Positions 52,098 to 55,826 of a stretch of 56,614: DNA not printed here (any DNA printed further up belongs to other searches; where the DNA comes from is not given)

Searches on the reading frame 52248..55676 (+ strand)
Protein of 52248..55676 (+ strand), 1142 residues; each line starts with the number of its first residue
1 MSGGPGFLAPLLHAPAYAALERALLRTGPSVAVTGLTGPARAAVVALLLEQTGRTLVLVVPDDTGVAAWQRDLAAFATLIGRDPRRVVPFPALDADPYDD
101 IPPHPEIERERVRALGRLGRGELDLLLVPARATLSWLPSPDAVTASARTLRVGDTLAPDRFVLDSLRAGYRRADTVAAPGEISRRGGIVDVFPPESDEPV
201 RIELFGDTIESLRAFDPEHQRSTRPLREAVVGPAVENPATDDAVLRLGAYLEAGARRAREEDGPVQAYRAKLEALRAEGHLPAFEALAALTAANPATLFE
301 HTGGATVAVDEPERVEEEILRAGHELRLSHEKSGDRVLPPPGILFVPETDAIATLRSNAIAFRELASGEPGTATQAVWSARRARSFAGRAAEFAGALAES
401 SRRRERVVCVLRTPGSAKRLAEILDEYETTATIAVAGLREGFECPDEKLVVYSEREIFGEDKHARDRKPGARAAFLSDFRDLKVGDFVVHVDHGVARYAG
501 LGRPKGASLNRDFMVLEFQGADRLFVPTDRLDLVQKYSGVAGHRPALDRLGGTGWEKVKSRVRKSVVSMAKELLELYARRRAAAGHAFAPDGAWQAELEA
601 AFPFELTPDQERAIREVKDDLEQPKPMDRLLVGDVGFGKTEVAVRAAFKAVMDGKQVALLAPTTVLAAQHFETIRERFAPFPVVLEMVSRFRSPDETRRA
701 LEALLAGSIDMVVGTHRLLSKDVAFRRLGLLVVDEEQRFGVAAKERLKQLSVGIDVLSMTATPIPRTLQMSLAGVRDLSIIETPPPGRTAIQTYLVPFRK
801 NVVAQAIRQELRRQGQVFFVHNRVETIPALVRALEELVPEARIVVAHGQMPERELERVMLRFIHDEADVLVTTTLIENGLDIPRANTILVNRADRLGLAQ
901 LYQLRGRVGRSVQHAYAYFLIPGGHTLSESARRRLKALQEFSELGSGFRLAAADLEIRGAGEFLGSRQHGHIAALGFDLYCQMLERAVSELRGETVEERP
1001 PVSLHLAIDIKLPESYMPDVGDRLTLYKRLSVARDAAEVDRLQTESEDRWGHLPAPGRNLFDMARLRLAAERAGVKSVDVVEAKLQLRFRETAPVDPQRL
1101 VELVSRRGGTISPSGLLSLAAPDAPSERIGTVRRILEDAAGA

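Call 100: search_protein_families(library=pfam, proteins=[window:52248-55676:+], max_evalue=0.00001)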
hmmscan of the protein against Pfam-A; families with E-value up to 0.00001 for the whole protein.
window:52248-55676:+ (1142 aa): 5 families
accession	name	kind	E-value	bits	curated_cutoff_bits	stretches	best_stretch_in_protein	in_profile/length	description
PF03461.20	TRCF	-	1.9e-22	79.8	25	1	1007-1099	2-94/95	TRCF domain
PF00270.35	DEAD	-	2.2e-22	80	26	1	607-769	1-165/167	DEAD/DEAH box helicase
PF17757.6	UvrB_inter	-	1.8e-20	73.3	22.9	1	150-234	3-88/91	UvrB interaction domain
PF02559.22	CarD_TRCF_RID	-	7.7e-17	61.6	23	1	482-538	1-57/57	CarD-like/TRCF RID domain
PF00271.37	Helicase_C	-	4.3e-16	59.6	23.5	1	806-911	5-109/110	Helicase conserved C-terminal domain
